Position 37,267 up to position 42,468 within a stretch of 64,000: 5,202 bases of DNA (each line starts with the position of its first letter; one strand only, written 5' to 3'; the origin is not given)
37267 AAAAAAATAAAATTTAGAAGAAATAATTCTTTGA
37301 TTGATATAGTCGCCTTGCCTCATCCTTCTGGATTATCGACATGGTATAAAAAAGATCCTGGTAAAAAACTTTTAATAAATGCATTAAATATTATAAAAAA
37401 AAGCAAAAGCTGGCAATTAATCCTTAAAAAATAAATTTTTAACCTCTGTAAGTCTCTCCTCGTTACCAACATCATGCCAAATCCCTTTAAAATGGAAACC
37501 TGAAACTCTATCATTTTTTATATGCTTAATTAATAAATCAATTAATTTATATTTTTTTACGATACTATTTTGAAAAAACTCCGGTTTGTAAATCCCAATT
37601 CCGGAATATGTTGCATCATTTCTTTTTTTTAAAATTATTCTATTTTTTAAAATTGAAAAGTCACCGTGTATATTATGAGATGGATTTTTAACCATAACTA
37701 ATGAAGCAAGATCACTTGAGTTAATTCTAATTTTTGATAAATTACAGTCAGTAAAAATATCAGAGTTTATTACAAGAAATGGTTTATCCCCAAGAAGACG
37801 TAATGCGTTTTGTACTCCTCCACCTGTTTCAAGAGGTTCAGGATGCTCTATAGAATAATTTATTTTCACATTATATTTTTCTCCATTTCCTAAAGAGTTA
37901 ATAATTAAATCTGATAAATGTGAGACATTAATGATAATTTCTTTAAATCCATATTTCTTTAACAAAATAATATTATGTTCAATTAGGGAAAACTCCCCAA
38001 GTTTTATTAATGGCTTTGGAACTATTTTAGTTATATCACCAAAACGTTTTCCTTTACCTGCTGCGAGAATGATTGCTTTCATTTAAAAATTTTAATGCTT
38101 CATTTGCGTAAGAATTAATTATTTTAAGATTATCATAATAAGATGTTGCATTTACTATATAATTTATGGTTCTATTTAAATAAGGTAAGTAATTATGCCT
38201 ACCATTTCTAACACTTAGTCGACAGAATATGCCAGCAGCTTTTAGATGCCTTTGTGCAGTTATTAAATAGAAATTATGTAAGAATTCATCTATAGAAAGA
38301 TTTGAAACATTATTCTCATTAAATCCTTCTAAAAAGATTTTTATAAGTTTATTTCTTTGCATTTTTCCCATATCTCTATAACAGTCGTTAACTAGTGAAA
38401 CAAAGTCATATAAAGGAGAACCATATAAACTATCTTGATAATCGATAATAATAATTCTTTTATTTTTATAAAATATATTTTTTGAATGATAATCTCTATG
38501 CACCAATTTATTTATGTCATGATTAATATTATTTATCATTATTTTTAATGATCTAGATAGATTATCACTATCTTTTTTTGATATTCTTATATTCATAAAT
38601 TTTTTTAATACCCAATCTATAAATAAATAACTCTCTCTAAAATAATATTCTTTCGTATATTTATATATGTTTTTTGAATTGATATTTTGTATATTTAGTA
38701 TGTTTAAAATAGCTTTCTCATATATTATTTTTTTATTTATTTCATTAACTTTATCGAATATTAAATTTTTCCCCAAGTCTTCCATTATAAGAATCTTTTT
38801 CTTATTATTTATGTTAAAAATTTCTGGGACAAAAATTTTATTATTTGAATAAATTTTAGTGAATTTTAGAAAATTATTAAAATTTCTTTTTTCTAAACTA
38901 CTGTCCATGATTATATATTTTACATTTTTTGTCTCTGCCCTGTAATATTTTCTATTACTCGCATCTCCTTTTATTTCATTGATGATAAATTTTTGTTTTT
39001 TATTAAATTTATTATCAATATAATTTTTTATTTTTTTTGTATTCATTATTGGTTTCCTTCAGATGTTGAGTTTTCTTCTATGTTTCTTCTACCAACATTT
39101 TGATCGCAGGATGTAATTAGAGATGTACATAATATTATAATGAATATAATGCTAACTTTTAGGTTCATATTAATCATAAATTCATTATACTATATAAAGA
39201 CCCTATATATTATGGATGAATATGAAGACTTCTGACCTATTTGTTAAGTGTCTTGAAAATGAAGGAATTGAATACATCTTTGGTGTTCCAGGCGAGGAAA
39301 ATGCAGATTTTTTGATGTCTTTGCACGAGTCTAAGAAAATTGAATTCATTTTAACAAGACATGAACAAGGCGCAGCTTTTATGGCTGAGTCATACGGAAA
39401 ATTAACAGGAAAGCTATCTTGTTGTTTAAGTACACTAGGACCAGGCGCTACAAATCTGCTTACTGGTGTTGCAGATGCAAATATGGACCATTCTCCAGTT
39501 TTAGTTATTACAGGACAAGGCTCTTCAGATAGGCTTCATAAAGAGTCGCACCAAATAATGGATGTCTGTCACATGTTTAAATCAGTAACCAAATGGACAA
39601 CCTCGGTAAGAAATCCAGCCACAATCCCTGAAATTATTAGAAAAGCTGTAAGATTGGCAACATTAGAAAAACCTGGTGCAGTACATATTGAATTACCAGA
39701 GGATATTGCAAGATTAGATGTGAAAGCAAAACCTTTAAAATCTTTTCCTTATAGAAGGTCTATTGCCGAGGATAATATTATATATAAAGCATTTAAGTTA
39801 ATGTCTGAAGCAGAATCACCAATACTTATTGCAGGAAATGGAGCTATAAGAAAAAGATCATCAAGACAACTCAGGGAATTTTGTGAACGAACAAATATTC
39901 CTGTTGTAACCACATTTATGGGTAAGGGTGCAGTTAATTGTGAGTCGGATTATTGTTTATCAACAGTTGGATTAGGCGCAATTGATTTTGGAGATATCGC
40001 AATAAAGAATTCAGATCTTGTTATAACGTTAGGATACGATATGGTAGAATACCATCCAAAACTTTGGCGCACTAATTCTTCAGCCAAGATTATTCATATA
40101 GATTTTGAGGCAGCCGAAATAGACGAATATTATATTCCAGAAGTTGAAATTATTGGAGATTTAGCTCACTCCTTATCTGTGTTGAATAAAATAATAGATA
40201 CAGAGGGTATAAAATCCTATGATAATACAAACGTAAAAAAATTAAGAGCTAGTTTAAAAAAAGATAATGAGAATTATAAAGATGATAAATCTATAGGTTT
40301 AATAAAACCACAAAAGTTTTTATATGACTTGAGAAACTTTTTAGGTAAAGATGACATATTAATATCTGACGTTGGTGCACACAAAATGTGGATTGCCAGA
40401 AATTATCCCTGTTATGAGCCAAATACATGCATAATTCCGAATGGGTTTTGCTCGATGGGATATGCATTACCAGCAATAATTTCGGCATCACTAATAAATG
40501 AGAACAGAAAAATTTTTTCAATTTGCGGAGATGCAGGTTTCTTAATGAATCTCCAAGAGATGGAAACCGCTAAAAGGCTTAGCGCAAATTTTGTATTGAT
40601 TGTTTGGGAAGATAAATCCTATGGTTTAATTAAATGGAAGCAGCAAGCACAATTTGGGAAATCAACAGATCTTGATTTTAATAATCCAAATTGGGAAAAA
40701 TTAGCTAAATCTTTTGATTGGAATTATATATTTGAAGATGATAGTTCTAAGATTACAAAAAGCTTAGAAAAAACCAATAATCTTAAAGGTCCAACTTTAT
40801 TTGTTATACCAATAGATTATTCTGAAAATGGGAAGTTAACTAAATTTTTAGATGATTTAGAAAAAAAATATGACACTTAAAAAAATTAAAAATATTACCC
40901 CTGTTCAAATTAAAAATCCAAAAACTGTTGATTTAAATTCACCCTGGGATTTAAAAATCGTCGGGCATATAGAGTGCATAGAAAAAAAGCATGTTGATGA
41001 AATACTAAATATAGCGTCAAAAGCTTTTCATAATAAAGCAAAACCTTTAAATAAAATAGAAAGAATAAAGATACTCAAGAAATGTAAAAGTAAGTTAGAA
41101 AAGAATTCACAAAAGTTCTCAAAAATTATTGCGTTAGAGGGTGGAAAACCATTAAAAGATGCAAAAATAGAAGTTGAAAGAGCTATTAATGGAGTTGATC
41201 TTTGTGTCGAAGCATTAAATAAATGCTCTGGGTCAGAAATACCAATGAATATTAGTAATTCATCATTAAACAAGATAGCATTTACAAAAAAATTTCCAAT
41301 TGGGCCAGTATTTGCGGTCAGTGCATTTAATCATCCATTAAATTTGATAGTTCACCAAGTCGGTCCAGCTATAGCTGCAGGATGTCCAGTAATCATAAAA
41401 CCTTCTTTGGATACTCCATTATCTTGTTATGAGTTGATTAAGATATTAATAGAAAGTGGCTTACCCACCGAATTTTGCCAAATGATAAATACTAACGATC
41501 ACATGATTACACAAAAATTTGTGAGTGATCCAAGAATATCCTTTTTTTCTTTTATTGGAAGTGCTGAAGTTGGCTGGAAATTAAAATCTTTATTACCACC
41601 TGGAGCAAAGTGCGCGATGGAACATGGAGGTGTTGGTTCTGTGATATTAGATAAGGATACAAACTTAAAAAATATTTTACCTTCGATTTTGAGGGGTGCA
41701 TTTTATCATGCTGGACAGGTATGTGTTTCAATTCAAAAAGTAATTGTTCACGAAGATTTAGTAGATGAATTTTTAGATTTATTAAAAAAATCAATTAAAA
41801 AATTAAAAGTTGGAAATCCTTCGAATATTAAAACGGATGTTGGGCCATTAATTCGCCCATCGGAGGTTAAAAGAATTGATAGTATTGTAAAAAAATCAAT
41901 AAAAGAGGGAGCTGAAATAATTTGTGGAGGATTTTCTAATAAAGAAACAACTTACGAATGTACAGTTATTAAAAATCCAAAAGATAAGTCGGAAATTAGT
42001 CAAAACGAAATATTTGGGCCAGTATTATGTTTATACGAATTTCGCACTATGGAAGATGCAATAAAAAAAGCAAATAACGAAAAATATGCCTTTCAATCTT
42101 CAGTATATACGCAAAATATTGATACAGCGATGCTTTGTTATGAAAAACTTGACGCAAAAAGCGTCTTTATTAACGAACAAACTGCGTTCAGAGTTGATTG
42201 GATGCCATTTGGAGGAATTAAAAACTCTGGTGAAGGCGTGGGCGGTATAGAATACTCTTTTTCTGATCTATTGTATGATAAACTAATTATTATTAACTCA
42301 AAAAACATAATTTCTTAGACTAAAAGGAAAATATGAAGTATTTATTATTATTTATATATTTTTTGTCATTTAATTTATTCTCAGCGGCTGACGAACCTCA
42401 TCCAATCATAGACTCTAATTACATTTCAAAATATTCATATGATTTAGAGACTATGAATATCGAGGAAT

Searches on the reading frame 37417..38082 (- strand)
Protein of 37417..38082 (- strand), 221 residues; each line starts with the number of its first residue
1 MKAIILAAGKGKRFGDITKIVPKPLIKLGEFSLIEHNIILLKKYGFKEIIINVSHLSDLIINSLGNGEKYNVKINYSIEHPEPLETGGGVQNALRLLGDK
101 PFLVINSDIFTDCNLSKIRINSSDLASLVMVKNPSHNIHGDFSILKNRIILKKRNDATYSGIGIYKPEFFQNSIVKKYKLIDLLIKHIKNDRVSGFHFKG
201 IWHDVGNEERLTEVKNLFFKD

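Call 8: search_protein_families(library=ncbifam, proteins=[window:37417-38082:-], max_evalue=1e-10)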
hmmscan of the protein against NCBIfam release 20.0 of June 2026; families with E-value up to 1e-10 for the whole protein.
window:37417-38082:- (221 aa): 8 families
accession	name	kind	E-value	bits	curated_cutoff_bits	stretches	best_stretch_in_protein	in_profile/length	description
NF045761.1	NAMPUrTaseMurU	equivalog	4.2e-70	236.1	250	1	1-216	1-225/226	N-acetylmuramate alpha-1-phosphate uridylyltransferase MurU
TIGR03992.1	Arch_glmU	subfamily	1.1e-24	87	292.1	1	1-218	1-227/393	bifunctional sugar-1-phosphate nucleotidylyltransferase/acetyltransferase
NF049965.1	GlMnHpPGnyltfHddC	equivalog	7e-22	78.2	300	1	1-183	1-186/221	D-glycero-D-manno-heptose 1-phosphate guanosyltransferase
NF045697.1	MurNAcPUrMurU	equivalog_domain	1e-21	77.4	370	1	4-209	1-219/229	N-acetylmuramate alpha-1-phosphate uridylyltransferase MurU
NF052502.1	man1P_GTase_Rv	exception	1e-19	70.6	440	1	2-118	2-117/352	mannose-1-phosphate guanylyltransferase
NF041173.1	Sug_nt_acttase_Thmprot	equivalog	1.5e-16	60.4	600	1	1-216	1-225/405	bifunctional sugar-1-phosphate nucleotidylyltransferase/acetyltransferase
TIGR01208.1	rmlA_long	equivalog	1.6e-15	56.8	320.25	1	2-218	1-234/353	glucose-1-phosphate thymidylyltransferase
NF041313.1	UDPGP_AglF_Halo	equivalog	3.1e-12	46.4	400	1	1-118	1-115/234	UTP--glucose-1-phosphate uridylyltransferase AglF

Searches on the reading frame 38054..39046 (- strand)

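Call 8: search_protein_families(library=ncbifam, proteins=[window:38054-39046:-], max_evalue=1e-10)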
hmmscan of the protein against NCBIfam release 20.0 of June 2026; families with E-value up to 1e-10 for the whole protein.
window:38054-39046:- (330 aa): 2 families
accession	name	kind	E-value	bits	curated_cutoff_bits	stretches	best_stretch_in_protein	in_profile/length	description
NF045759.1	NamurgluKinAmgK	equivalog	2.1e-44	152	550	1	4-309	5-314/324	N-acetylmuramate/N-acetylglucosamine kinase AmgK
NF045698.1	MurGlcNAcKinAmgK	equivalog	4.3e-22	78.9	500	1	64-297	89-334/360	N-acetylmuramate/N-acetylglucosamine kinase AmgK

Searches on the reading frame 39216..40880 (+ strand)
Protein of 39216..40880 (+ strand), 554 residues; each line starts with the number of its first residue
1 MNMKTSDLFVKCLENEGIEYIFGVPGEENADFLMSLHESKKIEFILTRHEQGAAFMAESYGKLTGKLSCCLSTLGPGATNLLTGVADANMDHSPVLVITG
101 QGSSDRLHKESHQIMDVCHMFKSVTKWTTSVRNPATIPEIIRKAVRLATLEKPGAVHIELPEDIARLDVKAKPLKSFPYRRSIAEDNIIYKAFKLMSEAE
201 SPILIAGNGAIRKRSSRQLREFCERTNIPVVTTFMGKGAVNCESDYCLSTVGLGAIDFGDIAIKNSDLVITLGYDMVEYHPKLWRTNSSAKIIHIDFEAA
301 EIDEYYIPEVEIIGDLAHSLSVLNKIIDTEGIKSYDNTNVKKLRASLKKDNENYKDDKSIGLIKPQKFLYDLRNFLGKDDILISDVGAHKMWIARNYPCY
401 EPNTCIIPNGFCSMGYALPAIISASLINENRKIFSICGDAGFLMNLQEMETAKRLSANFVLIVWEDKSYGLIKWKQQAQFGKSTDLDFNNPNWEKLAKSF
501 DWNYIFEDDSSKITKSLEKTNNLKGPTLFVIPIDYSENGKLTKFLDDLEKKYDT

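Call 8: search_protein_families(library=ncbifam, proteins=[window:39216-40880:+], max_evalue=1e-10)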
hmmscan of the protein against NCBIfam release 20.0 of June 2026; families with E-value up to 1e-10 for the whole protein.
window:39216-40880:+ (554 aa): 51 families (the best 25 are shown)
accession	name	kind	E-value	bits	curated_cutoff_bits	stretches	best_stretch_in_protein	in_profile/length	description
NF006187.0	PRK08322.1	equivalog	9.4e-207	687.8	509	1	3-550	2-546/548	acetolactate synthase large subunit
NF006378.0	PRK08617.1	equivalog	5.3e-143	477.3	510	1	3-544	8-549/556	acetolactate synthase AlsS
TIGR02418.1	acolac_catab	equivalog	1.3e-130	436.4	551.1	1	6-542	2-538/539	acetolactate synthase AlsS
TIGR00118.1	acolac_lg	equivalog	2.8e-110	369.4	538.35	1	3-538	1-539/557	biosynthetic-type acetolactate synthase large subunit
NF004919.0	PRK06276.1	equivalog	2.4e-104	349.7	866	1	3-537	1-542/582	acetolactate synthase large subunit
NF006524.0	PRK08978.1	equivalog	2.3e-101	339.7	738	1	4-538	2-529/548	acetolactate synthase 2 catalytic subunit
NF006052.0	PRK08199.1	subfamily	8.5e-99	331.3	539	1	4-536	9-540/559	thiamine pyrophosphate protein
NF004710.0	PRK06048.1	equivalog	7.3e-96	321.8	976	1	2-538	7-542/561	acetolactate synthase large subunit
NF006016.1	PRK08155.1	equivalog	1.7e-93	314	870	1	2-538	2-537/554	acetolactate synthase large subunit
NF005651.0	PRK07418.1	subfamily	8.8e-93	311.5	942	1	5-538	21-564/617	acetolactate synthase large subunit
NF005584.0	PRK07282.1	equivalog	3e-91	306.7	970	1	5-522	12-530/566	acetolactate synthase large subunit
NF005860.0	PRK07789.1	equivalog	1.1e-90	304.7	881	1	3-517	34-561/615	acetolactate synthase large subunit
NF006377.0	PRK08611.1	equivalog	2.2e-89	300.6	742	1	2-538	3-534/576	pyruvate oxidase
NF005824.0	PRK07710.1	equivalog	2.9e-89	299.9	976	1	3-537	17-552/573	acetolactate synthase large subunit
NF006319.0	PRK08527.1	equivalog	1.1e-87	294.8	905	1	1-537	2-542/565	acetolactate synthase large subunit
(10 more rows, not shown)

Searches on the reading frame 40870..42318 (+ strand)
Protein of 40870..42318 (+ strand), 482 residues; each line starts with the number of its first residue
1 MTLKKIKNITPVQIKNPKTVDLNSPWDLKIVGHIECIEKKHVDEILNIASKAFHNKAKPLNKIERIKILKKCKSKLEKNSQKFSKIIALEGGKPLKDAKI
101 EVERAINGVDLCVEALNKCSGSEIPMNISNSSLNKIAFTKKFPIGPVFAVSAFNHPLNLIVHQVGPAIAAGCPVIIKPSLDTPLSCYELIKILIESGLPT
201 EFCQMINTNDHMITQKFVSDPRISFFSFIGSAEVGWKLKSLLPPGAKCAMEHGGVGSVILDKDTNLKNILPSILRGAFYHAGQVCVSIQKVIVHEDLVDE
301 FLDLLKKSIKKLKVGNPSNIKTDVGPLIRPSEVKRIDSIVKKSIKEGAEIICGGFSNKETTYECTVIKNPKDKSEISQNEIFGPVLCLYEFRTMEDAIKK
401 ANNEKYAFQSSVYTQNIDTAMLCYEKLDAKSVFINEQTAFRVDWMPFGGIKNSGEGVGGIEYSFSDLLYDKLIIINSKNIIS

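Call 8: search_protein_families(library=ncbifam, proteins=[window:40870-42318:+], max_evalue=1e-10)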
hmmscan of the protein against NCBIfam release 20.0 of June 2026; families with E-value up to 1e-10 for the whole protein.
window:40870-42318:+ (482 aa): 40 families (the best 25 are shown)
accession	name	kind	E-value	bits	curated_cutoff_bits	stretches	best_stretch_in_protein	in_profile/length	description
NF040648.1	lactal_redase_Meth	equivalog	5.9e-118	394.8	650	1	18-476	11-463/463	lactaldehyde dehydrogenase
NF047626.1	SulfactDhSafD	equivalog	7.7e-82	275.7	700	1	21-475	4-454/454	sulfoacetaldehyde dehydrogenase SafD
TIGR03250.1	PhnAcAld_DH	equivalog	3.4e-79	266.7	635.65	1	12-457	11-451/472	phosphonoacetaldehyde dehydrogenase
TIGR01780.1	SSADH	subfamily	3e-78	263.7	646.35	1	30-467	9-444/448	succinate-semialdehyde dehydrogenase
NF040869.1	G3PDH_Arch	equivalog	2.4e-77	260.7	780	1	17-478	32-494/502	NADP-dependent glyceraldehyde-3-phosphate dehydrogenase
TIGR01804.1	BADH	equivalog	2.8e-76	256.9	668.6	1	15-456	10-452/467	betaine-aldehyde dehydrogenase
NF042993.1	AlphKGSA_gudD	equivalog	7.3e-74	249.2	770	1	28-454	30-458/481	alpha-ketoglutaric semialdehyde dehydrogenase GucD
NF009725.0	PRK13252.1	equivalog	8e-73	245.5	593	1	14-456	18-460/488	betaine-aldehyde dehydrogenase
NF010000.0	PRK13473.1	subfamily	2e-72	244.3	615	1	19-475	18-472/475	aminobutyraldehyde dehydrogenase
TIGR02299.1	HpaE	equivalog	3.9e-72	243.4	638.35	1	14-476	12-477/488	5-carboxymethyl-2-hydroxymuconate semialdehyde dehydrogenase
NF006916.0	PRK09407.1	equivalog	2e-70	237.9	521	1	12-456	28-473/526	succinic semialdehyde dehydrogenase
NF007497.0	PRK10090.1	equivalog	1.3e-69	235.3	500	1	12-456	16-458/480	aldehyde dehydrogenase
NF002852.0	PRK03137.1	subfamily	1.3e-67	228.8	648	1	22-462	55-500/514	L-glutamate gamma-semialdehyde dehydrogenase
NF040792.1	glyc_ald_dh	equivalog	4.7e-66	223.7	760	1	16-437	14-436/488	D-glyceraldehyde dehydrogenase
NF008415.0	PRK11241.1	equivalog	1.9e-64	218.1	828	1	14-475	22-480/482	NADP-dependent succinate-semialdehyde dehydrogenase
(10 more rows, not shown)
